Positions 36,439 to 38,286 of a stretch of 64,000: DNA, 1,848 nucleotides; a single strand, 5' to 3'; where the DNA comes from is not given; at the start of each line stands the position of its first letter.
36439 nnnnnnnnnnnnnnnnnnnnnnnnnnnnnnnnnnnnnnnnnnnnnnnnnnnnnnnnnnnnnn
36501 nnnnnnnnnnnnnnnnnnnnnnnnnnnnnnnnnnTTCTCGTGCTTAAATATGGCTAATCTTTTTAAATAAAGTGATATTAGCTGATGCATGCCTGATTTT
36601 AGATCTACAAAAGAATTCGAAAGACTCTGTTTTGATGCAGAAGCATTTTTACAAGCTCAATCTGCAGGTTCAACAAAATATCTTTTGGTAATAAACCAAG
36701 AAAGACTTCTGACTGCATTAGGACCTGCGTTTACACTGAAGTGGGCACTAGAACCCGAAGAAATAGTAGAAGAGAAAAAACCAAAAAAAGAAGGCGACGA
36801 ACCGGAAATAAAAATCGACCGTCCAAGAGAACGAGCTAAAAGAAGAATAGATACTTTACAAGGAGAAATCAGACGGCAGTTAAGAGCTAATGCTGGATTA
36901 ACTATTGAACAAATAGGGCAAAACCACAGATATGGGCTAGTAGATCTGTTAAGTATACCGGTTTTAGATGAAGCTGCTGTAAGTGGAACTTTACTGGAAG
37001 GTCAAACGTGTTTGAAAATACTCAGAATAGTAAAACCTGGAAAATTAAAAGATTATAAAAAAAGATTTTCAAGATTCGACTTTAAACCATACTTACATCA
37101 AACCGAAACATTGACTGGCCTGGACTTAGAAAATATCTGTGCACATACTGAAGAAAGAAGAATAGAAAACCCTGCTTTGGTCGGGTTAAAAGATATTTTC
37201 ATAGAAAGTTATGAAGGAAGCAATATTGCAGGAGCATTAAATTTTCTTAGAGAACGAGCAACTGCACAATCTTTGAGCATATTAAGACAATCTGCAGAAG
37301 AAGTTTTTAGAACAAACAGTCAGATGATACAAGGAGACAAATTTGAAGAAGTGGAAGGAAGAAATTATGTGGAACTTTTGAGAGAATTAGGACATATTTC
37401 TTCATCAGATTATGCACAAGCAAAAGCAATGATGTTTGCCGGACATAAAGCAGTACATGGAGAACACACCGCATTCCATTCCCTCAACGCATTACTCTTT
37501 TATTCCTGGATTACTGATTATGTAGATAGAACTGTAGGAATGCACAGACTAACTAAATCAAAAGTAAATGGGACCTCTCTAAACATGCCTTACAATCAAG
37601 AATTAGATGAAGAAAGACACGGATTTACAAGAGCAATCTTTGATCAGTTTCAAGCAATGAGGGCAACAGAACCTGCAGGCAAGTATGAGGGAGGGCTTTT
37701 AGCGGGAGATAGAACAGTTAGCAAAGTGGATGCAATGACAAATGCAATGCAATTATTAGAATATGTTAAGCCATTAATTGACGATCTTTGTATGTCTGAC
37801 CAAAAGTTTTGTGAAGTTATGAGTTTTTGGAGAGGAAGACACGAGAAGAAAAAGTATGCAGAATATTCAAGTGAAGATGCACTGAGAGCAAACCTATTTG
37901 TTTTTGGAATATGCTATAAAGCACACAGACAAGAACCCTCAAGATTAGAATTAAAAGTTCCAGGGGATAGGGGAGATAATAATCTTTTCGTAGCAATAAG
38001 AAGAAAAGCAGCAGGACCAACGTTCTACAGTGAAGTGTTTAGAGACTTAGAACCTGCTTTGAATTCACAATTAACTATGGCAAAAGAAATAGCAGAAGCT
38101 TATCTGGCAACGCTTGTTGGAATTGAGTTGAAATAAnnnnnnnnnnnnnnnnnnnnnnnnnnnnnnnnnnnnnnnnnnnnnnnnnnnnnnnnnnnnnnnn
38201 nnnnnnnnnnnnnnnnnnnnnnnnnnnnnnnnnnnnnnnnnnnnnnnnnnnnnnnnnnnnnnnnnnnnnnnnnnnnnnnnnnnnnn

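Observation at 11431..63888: Mosaic genome: about 14 Arg-rich, Lys-poor genes interleaved with Lys-rich housekeeping genes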

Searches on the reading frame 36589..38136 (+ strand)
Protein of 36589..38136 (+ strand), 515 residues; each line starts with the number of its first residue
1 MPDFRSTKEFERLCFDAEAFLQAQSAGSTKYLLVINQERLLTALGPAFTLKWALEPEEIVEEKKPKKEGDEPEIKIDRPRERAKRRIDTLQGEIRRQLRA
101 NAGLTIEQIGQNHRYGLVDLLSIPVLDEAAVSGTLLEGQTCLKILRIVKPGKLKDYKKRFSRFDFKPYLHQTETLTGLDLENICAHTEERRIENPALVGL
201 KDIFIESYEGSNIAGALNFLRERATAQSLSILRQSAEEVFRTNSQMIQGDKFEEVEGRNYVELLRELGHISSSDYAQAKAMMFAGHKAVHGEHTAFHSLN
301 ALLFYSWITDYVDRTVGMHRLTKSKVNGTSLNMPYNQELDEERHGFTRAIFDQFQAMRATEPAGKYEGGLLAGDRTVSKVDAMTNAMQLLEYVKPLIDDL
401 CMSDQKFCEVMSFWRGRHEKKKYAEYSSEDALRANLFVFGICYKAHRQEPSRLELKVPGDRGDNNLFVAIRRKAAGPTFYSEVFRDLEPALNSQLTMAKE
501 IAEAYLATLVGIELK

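Call 6: search_protein_families(library=pfam, proteins=[window:36589-38136:+], max_evalue=0.01)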
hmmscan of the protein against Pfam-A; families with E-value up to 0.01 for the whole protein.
window:36589-38136:+ (515 aa): 0 families

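Call 9: find_encoding_contigs(protein=window:36589-38136:+, flank=10000, max_places=6)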
Protein window:36589-38136:+ (515 aa): 23 contigs read that carry it; 1 place shown.
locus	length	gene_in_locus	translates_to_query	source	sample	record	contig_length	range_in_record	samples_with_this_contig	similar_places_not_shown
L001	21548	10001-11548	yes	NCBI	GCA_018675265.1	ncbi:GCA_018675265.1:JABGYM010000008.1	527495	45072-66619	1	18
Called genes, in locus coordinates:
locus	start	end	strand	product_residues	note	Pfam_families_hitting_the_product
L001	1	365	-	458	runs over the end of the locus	PF01368:DHH, PF27767:Arc_Cdc45, PF21763:DHH_CID, PF02272:DHHA1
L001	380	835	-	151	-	PF08069:Ribosomal_S13_N, PF00312:Ribosomal_S15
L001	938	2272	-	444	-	-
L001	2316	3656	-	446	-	PF04055:Radical_SAM (weak)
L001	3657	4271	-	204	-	PF00881:Nitroreductase, PF14512:TM1586_NiRdase (faint)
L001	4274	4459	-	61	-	-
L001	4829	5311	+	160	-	PF13404:HTH_AsnC-type, PF13412:HTH_24, PF01037:AsnC_trans_reg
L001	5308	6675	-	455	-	PF00479:G6PD_N, PF02781:G6PD_C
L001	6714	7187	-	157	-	-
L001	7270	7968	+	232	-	PF13489:Methyltransf_23, PF13649:Methyltransf_25 (weak), PF13847:Methyltransf_31, PF08241:Methyltransf_11 (weak), PF08242:Methyltransf_12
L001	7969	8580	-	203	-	-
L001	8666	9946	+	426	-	PF22205:Csm6_6H, PF09670:Cas_Cas02710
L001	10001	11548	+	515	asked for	-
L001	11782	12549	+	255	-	PF07705:CARDB (weak)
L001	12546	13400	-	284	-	-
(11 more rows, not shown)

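Call 12: find_related_loci(query=window:36589-38136:+, collection=genome_contigs, flank=10000)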
Query window:36589-38136:+ (515 aa) in genome_contigs; peptide patterns used: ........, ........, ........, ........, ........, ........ (x = any residue, [..] = any of these).
338 stretches matched a pattern, but none encodes a relative of the query by tblastn (E <= 1e-3).
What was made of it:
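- Tried and rejected: The GTDB scan with the 515-aa protein found nothing (call 12).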

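Call 13: find_homologous_proteins(query=window:36589-38136:+, max_evalue=0.001)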
Query window:36589-38136:+ (515 aa): 1 proteins with E <= 0.001 among 8000 candidates.
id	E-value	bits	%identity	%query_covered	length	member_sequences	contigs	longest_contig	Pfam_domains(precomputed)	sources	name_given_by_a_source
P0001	0.0e+0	1157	100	100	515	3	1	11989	-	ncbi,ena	-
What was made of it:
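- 36589..38136 (+): Arg-rich class member, 515 aa. Member of a small family that always follows a CARF-HEPN gene. Carries a conserved R-x4-H (HEPN-like) motif. No hit by word-indexed search (call 13).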

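Call 15: list_cluster_members(proteins=[window:36589-38136:+, window:53365-55542:+, window:46869-48668:+, window:27526-28860:-, window:62592-63353:+])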
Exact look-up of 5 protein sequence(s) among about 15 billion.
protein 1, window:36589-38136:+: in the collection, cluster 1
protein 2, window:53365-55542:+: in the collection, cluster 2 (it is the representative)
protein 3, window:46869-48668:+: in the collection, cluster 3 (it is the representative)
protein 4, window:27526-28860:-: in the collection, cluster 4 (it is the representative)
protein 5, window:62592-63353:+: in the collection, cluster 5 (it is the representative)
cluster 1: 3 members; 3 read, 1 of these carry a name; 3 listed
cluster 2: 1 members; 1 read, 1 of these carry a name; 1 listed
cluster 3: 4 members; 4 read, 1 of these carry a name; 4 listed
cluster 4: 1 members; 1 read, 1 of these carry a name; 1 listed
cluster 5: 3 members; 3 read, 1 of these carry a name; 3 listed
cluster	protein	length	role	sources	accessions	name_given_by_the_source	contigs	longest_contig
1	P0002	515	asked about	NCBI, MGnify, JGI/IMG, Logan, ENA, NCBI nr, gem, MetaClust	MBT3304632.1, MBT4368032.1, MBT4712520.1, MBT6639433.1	hypothetical protein HN592_02240 [Candidatus Woesearchaeota archaeon] | CR=1 FL=1 | hypothetical protein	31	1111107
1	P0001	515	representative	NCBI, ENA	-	-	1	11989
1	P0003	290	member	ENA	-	-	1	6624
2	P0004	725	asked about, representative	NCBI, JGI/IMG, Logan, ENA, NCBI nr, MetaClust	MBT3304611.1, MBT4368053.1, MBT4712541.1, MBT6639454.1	elongation factor EF-2 [Candidatus Woesearchaeota archaeon] | elongation factor 2 | \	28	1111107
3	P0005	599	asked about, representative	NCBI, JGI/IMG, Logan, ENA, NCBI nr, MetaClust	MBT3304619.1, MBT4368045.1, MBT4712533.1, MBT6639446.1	ATP-dependent DNA ligase [Candidatus Woesearchaeota archaeon] | DNA ligase 1 | \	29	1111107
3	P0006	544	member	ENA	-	-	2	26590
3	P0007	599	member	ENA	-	-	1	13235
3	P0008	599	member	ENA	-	-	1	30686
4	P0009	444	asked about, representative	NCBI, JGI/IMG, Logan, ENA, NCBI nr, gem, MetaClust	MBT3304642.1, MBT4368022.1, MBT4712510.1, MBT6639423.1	hypothetical protein HN592_02190 [Candidatus Woesearchaeota archaeon] | hypothetical protein | hypothetical protein [Candidatus Woesearchaeota archaeon]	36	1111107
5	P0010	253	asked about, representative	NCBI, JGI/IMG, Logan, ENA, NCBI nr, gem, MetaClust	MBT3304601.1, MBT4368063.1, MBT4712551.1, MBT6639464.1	hypothetical protein HN592_02405 [Candidatus Woesearchaeota archaeon] | hypothetical protein | hypothetical protein [Candidatus Woesearchaeota archaeon]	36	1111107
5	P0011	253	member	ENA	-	-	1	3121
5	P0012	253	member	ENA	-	-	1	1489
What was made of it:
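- Organism identity and a 1.11 Mb contig (calls 9, 15).
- Tried and rejected: The same sequence is assembled in more than 50 data blocks, with contigs up to 1.11 Mb (calls 9, 15).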

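Call 21: search_protein_families(library=phrogs, proteins=[window:36589-38136:+], max_evalue=0.01)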
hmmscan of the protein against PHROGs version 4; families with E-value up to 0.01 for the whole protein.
window:36589-38136:+ (515 aa): 0 families

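Call 22: search_protein_families(library=ncbifam, proteins=[window:36589-38136:+], max_evalue=0.01)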
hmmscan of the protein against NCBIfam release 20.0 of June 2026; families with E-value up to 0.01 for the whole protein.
window:36589-38136:+ (515 aa): 0 families

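Call 24: find_encoding_contigs(protein=P0008, flank=10000, max_places=3)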
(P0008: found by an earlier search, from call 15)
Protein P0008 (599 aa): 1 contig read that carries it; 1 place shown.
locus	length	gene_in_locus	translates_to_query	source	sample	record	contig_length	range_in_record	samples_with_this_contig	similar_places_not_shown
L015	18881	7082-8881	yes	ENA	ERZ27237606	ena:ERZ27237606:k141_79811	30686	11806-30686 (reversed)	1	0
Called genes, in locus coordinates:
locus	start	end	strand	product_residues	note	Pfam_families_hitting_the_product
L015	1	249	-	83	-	?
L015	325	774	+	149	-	-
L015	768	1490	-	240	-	PF00590:TP_methylase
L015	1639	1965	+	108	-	PF00313:CSD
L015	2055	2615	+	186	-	-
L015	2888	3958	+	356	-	PF00091:Tubulin, PF12327:FtsZ_C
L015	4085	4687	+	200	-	-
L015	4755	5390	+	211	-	-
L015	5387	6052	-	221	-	PF00881:Nitroreductase, PF14512:TM1586_NiRdase (faint), PF00881:Nitroreductase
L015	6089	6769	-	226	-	PF01966:HD (weak)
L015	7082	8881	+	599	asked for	PF04675:DNA_ligase_A_N, PF01068:DNA_ligase_A_M, PF04679:DNA_ligase_A_C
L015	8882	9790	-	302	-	PF01116:F_bP_aldolase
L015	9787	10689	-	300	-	PF00294:PfkB, PF08543:Phos_pyr_kin (weak)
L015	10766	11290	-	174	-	PF01928:CYTH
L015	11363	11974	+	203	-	-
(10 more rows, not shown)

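Call 25: find_encoding_contigs(protein=P0001, flank=10000, max_places=3)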
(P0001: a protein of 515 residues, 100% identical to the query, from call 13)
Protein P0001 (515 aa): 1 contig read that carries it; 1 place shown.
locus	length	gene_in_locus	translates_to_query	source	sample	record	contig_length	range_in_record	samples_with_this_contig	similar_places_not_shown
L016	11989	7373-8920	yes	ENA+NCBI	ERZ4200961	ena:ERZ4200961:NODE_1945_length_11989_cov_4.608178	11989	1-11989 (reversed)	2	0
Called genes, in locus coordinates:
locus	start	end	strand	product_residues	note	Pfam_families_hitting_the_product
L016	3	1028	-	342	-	PF04055:Radical_SAM (weak)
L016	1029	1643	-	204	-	PF00881:Nitroreductase, PF14512:TM1586_NiRdase (faint)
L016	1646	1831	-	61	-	-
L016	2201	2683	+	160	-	PF13404:HTH_AsnC-type, PF13412:HTH_24, PF01037:AsnC_trans_reg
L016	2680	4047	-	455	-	PF00479:G6PD_N, PF02781:G6PD_C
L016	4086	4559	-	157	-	-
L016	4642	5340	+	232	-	PF13489:Methyltransf_23, PF13649:Methyltransf_25 (weak), PF13847:Methyltransf_31, PF08241:Methyltransf_11 (weak), PF08242:Methyltransf_12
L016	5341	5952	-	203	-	-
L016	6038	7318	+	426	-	PF22205:Csm6_6H, PF09670:Cas_Cas02710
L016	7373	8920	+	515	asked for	-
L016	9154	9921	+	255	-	PF07705:CARDB (weak)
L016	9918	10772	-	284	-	-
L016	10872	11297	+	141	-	-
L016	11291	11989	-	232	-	?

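Call 37: search_protein_representatives(protein=window:36589-38136:+)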
Query: 515 residues. Proteins with E-value up to 0.001 (for the whole library): 19; up to 1e-10: 17; up to 1e-30: 12. The best 19 are listed.
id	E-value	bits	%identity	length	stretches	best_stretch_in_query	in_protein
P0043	2.6e-52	194.5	34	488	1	9-505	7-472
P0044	9.6e-48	179.5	35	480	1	113-501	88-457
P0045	4.5e-46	174.0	30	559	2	70-395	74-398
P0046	8.3e-46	173.1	32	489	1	95-506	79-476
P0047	2.0e-43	165.3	82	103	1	419-515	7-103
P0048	2.0e-42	161.9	31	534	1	59-480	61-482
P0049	1.2e-41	159.4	32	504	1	84-507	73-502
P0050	6.7e-39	150.3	28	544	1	103-515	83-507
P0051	1.9e-38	148.8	31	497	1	102-506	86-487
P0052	3.3e-37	144.7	28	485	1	77-481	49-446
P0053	3.2e-33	131.6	28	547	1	92-500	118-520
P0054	6.1e-31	124.1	30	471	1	107-497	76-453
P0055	5.7e-29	117.6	31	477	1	101-482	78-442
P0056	1.0e-27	113.5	26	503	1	89-502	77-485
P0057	6.8e-25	104.1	26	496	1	118-512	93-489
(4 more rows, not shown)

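Call 39: find_encoding_contigs(protein=P0043, flank=8000, max_places=3)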
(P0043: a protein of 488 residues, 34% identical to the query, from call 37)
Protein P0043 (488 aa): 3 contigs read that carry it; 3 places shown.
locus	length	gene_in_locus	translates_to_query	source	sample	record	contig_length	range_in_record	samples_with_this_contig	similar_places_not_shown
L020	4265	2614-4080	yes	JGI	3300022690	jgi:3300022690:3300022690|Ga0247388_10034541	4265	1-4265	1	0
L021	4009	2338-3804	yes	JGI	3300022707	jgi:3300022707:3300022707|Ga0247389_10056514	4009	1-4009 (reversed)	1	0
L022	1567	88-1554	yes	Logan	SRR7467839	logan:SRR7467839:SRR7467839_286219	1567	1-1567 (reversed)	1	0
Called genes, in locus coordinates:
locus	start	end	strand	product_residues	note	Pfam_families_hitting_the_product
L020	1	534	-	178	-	?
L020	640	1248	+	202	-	-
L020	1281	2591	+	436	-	PF22205:Csm6_6H, PF09670:Cas_Cas02710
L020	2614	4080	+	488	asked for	-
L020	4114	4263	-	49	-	?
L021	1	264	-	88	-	?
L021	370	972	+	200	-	-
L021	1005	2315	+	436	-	PF22205:Csm6_6H, PF09670:Cas_Cas02710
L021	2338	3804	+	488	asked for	-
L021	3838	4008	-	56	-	?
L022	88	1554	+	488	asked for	-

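Call 42: search_solved_structures(query=A1, max_evalue=1)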
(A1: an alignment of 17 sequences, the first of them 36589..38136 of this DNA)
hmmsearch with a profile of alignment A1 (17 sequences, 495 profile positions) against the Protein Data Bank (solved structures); distinct sequences matched with E-value up to 1: 1.
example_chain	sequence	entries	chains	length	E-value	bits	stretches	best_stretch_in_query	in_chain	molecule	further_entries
2glz_A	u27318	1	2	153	0.94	11.1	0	285-338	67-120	similar to Formylmethanofuran dehydrogenase subunit E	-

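Call 44: list_cluster_members(proteins=[P0044, P0045, P0046, P0047, P0048, P0049, P0050, P0051, P0053, P0055])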
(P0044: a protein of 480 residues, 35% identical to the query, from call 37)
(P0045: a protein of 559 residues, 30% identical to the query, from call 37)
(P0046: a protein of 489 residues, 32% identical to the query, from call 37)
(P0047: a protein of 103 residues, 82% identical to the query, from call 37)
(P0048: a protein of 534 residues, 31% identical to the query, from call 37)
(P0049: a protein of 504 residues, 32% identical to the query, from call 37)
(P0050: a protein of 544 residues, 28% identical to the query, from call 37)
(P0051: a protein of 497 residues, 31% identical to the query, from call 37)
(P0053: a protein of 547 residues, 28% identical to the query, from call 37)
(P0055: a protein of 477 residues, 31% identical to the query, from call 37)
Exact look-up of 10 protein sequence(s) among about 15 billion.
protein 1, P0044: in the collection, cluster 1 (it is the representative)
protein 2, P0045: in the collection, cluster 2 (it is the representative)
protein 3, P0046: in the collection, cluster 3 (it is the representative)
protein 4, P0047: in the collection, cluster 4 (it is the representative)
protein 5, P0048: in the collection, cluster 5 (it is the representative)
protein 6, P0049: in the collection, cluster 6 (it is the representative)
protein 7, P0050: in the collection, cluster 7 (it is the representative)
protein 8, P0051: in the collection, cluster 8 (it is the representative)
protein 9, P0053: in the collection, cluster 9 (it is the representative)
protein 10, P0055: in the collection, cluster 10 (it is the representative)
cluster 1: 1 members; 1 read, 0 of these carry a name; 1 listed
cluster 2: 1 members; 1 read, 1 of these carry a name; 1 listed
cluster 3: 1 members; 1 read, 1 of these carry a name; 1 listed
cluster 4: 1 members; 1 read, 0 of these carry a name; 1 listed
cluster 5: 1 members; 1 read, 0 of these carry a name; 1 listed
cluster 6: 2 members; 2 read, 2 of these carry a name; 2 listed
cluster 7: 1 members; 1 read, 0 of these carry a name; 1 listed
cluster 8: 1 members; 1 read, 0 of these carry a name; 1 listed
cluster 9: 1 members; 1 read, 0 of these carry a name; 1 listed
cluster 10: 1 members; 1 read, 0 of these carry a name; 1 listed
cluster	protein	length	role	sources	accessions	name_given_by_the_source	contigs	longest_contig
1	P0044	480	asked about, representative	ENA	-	-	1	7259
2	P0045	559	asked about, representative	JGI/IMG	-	hypothetical protein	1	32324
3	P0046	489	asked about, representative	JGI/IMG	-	hypothetical protein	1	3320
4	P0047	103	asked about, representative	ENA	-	-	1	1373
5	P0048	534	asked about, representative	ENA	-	-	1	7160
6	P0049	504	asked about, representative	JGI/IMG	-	hypothetical protein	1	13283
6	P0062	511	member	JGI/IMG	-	hypothetical protein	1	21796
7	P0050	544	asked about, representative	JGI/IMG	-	-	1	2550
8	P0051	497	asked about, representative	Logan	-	-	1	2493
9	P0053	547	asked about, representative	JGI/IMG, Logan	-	-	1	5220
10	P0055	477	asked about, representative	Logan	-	-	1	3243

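Call 46: find_encoding_contigs(protein=P0045, flank=10000, max_places=1)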
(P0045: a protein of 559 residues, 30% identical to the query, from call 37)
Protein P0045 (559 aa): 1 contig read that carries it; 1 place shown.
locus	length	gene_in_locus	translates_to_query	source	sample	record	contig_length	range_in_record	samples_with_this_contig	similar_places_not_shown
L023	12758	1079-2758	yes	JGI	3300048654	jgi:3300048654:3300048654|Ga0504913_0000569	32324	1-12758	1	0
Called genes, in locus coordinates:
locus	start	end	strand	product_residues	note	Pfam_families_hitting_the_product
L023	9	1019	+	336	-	PF22205:Csm6_6H, PF09670:Cas_Cas02710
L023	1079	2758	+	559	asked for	-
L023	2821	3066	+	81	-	PF03144:GTP_EFTU_D2 (weak)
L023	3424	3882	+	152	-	PF01909:NTP_transf_2, PF18765:Polbeta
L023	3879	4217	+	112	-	PF01934:HepT-like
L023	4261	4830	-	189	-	PF09997:DUF2238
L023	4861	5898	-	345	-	PF13528:Glyco_trans_1_3, PF13439:Glyco_transf_4 (faint)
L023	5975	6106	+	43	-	-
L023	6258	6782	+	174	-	PF09335:VTT_dom (weak)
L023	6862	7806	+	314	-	PF00535:Glycos_transf_2 (weak)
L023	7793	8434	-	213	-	PF14360:PAP2_C (weak)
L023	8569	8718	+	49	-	-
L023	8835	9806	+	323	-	PF01078:Mg_chelatase (faint), PF05496:RuvB_N (weak), PF13173:AAA_14 (weak), PF00004:AAA, PF13177:DNA_pol3_delta2, PF25361:AAA_lid_RFC1, PF16193:AAA_assoc_2 (faint), PF08542:Rep_fac_C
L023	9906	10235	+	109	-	-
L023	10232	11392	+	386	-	PF05496:RuvB_N (weak), PF13191:AAA_16 (faint), PF20720:nSTAND3 (faint), PF13173:AAA_14 (weak), PF00004:AAA, PF07728:AAA_5 (faint), PF21960:RCF1-5-like_lid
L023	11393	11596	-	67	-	-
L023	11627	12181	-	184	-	PF01569:PAP2, PF14378:PAP2_3 (weak)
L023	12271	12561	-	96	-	PF16900:REPA_OB_2 (weak), PF21473:OB_Ssb-like, PF01336:tRNA_anti-codon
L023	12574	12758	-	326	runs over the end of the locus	PF01323:DSBA (faint)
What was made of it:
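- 36589..38136 (+): Same gene order in L020/L021/L023 (calls 39, 46).
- On Type III CRISPR ancillary CARF-HEPN module (for 35182..36534 plus 36589..38136): The same is true of L020 and L023 (calls 39, 46).
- The 515-aa gene has archaeal relatives (calls 37, 46).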

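Call 52: predict_structure(alignment_id=A1)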
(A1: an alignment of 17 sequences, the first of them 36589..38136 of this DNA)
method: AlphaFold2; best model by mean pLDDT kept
length: 515 residues; sequences in the alignment: 17
mean_pLDDT: 82.1   pTM: 0.83
mean pLDDT of the five models: 82.1, 80.8, 80.4, 79.7, 78.0
residues with pLDDT >= 90: 216; 70-90: 203; 50-70: 67; < 50: 29
segments of 3 or more residues with pLDDT < 50: 58-66, 72-77, 161-165, 364-366
pLDDT, mean of each block of 10 residues (from residue 1): 69 87 78 92 80 58 50 51 68 74 77 73 91 91 84 56 51 78 85 88 92 93 92 96 92 85 94 96 95 88 95 92 90 86 93 88 56 82 95 87 95 96 90 94 83 72 73 77 81 91 83 51
secondary structure, 60 per line:
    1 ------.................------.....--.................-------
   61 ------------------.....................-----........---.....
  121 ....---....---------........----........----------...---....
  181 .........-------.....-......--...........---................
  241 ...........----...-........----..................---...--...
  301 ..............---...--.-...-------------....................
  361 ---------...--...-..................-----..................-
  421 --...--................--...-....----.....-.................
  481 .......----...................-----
elements in order: H7-23 E30-34 H37-53 H79-99 E105-112 E116-124 H128-131 E141-148 H153-160 H177-189 E197-201 H203-208 H212-221 H225-251 H260-267 H272-289 H298-314 H341-360 E370-372 E375-377 H379-396 H402-419 H428-443 E446-448 H450-453 H458-462 H464-474 E475-478 H479-487 H492-510
